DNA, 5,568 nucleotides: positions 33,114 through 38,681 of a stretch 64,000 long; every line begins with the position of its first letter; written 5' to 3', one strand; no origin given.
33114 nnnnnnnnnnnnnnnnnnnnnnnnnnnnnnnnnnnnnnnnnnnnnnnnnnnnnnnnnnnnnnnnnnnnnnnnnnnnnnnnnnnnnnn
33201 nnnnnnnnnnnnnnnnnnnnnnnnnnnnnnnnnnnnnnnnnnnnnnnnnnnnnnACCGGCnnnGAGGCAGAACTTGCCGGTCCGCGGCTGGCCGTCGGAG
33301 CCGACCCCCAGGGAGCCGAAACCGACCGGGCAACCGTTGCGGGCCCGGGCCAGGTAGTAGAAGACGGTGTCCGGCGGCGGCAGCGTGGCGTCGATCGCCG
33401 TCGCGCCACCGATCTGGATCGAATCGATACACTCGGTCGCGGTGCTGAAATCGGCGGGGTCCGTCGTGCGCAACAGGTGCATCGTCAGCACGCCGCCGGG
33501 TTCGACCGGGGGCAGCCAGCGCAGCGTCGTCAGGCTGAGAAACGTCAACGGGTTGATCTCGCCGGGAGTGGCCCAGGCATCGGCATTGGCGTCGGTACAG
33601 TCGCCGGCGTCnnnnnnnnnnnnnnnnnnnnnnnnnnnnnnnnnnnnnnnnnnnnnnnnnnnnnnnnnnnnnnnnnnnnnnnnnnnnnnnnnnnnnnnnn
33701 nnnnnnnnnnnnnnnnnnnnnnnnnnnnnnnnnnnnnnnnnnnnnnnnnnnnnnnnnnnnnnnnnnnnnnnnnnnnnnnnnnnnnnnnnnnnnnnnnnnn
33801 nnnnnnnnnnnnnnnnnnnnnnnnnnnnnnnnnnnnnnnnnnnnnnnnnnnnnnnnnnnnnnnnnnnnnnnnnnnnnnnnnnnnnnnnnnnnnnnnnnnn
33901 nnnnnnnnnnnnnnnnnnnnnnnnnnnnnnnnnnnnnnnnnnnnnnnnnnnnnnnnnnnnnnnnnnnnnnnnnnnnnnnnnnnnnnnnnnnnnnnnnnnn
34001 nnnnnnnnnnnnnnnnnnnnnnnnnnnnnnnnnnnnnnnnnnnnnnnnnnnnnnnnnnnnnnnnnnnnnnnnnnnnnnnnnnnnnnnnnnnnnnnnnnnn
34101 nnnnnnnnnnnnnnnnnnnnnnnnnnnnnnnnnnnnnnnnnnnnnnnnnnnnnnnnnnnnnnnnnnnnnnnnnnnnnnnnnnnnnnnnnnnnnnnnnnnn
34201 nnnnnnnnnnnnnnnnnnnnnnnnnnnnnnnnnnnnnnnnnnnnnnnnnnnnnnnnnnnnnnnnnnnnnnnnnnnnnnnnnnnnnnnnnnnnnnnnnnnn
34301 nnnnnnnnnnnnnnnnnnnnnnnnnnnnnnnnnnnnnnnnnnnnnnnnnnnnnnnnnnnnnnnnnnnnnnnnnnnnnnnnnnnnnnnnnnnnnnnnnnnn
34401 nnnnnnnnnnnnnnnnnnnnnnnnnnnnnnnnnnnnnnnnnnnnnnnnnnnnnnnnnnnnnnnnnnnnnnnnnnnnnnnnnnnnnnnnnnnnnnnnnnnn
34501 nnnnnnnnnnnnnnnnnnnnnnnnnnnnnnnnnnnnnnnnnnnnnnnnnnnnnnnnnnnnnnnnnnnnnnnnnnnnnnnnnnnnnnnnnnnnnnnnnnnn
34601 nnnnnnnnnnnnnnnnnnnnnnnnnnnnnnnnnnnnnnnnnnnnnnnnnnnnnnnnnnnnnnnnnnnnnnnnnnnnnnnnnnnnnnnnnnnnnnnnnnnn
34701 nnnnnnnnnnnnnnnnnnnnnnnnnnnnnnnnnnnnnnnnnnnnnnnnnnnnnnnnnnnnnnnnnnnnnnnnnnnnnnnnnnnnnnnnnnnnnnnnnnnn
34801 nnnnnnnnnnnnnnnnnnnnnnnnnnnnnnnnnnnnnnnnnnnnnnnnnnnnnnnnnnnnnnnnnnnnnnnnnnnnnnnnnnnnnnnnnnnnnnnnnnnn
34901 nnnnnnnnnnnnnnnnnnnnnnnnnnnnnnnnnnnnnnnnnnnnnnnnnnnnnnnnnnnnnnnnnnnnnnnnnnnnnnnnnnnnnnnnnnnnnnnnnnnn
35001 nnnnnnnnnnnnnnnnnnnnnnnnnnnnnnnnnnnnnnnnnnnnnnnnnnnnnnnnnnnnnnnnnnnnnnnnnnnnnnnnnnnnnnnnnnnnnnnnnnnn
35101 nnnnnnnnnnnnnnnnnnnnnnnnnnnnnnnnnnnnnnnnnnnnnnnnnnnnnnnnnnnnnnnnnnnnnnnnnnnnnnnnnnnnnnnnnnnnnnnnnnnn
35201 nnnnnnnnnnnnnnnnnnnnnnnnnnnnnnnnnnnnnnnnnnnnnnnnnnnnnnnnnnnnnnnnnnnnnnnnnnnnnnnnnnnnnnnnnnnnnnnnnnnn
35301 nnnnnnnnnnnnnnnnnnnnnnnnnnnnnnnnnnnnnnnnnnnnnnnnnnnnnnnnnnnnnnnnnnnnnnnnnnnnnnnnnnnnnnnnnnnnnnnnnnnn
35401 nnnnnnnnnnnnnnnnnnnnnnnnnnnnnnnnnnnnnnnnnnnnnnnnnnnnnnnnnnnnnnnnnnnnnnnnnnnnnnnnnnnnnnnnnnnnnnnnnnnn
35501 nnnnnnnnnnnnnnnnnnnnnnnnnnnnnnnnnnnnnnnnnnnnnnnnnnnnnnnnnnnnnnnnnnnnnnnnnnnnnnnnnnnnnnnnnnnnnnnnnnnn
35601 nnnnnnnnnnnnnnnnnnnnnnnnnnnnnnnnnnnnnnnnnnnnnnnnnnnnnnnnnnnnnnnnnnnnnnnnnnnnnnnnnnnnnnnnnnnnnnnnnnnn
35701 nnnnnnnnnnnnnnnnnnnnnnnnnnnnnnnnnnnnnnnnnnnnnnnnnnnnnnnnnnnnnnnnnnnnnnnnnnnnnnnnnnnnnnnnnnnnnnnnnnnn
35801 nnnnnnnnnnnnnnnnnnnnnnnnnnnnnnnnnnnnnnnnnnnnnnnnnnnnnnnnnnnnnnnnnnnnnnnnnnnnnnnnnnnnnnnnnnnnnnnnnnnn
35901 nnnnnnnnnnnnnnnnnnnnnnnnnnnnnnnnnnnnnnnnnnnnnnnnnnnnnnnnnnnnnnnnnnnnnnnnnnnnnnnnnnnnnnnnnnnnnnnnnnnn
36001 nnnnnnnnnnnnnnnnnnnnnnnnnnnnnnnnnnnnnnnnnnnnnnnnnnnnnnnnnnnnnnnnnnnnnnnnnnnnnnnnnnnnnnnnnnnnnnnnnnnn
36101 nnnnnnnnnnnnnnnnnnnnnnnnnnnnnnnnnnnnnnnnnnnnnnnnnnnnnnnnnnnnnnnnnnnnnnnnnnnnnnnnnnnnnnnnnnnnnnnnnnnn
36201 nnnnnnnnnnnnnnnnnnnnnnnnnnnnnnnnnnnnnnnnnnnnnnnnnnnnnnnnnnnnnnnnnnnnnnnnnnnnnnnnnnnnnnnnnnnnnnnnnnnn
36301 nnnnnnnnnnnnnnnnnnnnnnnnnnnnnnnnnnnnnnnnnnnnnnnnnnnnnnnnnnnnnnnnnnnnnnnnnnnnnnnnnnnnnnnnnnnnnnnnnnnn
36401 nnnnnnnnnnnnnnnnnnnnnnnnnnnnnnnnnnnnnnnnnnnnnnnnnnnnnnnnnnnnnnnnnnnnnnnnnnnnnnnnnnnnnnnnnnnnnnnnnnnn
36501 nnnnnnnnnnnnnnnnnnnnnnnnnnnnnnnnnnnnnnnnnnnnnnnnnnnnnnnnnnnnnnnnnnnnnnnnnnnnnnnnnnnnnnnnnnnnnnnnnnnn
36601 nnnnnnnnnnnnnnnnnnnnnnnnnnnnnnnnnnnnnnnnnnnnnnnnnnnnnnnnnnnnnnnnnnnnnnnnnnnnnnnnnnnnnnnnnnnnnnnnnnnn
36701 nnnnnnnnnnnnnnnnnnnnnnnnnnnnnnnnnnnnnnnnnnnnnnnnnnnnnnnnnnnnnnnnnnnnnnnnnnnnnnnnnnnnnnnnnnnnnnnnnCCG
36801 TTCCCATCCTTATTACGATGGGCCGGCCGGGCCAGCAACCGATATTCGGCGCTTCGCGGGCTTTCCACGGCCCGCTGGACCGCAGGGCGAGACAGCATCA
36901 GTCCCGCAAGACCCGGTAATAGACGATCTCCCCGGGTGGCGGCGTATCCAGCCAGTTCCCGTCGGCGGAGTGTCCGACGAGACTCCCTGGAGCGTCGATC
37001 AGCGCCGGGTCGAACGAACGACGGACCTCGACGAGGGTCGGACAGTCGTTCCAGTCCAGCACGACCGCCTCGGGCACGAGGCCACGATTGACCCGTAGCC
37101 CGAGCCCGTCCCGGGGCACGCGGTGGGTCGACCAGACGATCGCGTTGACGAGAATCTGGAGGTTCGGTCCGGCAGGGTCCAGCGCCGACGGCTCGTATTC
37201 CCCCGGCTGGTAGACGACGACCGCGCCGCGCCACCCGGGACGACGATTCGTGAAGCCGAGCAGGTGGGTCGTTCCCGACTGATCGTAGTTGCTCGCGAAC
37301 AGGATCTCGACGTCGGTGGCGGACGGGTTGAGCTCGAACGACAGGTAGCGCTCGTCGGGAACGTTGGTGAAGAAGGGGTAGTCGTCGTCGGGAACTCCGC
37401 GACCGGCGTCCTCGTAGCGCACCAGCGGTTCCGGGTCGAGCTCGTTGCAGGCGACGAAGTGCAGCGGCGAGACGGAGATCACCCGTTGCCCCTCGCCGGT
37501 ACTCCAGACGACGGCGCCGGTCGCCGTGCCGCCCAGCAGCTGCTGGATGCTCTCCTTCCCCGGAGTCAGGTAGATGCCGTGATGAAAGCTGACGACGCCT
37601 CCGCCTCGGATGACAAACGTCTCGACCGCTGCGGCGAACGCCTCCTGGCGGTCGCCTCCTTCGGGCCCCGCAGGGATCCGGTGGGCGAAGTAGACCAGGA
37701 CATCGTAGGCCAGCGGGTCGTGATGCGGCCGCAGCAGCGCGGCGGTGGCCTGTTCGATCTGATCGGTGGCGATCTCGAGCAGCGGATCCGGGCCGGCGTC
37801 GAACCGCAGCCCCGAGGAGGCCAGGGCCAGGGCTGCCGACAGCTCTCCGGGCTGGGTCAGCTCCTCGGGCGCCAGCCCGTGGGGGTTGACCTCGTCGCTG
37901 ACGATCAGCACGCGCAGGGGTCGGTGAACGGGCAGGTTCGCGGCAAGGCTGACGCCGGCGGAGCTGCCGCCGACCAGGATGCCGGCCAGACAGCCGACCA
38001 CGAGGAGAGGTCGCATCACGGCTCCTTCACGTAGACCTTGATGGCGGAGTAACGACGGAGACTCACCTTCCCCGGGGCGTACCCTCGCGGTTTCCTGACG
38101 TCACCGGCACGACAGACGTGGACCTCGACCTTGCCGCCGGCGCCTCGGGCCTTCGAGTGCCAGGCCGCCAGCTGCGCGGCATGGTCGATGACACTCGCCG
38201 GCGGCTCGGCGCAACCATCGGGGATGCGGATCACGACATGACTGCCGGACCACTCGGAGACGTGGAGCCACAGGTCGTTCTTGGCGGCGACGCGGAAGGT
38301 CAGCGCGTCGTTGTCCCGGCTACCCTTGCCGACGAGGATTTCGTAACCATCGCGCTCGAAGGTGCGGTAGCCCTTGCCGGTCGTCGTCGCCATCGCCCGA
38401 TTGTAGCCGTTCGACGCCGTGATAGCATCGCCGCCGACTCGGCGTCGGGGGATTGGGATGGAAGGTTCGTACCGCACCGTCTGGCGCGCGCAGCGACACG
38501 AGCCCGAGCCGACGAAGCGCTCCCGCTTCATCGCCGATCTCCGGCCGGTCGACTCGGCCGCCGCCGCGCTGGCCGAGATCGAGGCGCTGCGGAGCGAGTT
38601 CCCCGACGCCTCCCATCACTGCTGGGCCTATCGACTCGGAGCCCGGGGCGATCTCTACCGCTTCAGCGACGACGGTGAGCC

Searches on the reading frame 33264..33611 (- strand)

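Call 74: search_protein_families(library=ncbifam, proteins=[window:33264-33611:-], max_evalue=10)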
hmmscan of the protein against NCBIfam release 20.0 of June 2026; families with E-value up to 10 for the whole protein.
seq(116 aa): 0 families

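Call 75: search_protein_families(library=pfam, proteins=[window:33264-33611:-], max_evalue=10)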
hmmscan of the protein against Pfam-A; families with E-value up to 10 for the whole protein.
seq(116 aa): 1 family
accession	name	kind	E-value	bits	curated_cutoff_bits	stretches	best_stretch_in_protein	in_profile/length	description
PF03956.18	Lys_export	-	0.18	11.7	23.8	1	60-78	139-157/190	Lysine exporter LysO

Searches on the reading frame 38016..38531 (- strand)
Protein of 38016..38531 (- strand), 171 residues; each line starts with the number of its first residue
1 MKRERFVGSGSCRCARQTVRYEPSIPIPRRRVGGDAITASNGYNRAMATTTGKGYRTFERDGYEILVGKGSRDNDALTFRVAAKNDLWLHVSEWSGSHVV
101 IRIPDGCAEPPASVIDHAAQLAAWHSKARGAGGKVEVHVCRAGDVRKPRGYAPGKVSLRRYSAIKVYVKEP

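Call 16: search_protein_families(library=pfam, proteins=[window:38016-38531:-], max_evalue=0.01)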
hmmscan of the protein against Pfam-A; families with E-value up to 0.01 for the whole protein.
window:38016-38531:- (171 aa): 1 family
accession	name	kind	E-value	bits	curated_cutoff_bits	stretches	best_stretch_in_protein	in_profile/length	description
PF05670.18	NFACT-R_1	-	2.3e-12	47.8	29.8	1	57-158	5-110/112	NFACT protein RNA binding domain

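Call 17: search_protein_families(library=ncbifam, proteins=[window:38016-38531:-], max_evalue=0.01)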
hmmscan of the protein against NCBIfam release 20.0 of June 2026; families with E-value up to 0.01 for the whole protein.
window:38016-38531:- (171 aa): 2 families
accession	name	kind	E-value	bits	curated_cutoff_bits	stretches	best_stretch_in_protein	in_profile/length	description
NF038240.1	fibro_bind_EfbA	exception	5.2e-19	68.3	1025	1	55-158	449-547/567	fibronectin-binding protein EfbA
NF041120.1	RqcH_arch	equivalog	0.00023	20.1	400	1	59-138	451-529/645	ribosome rescue protein RqcH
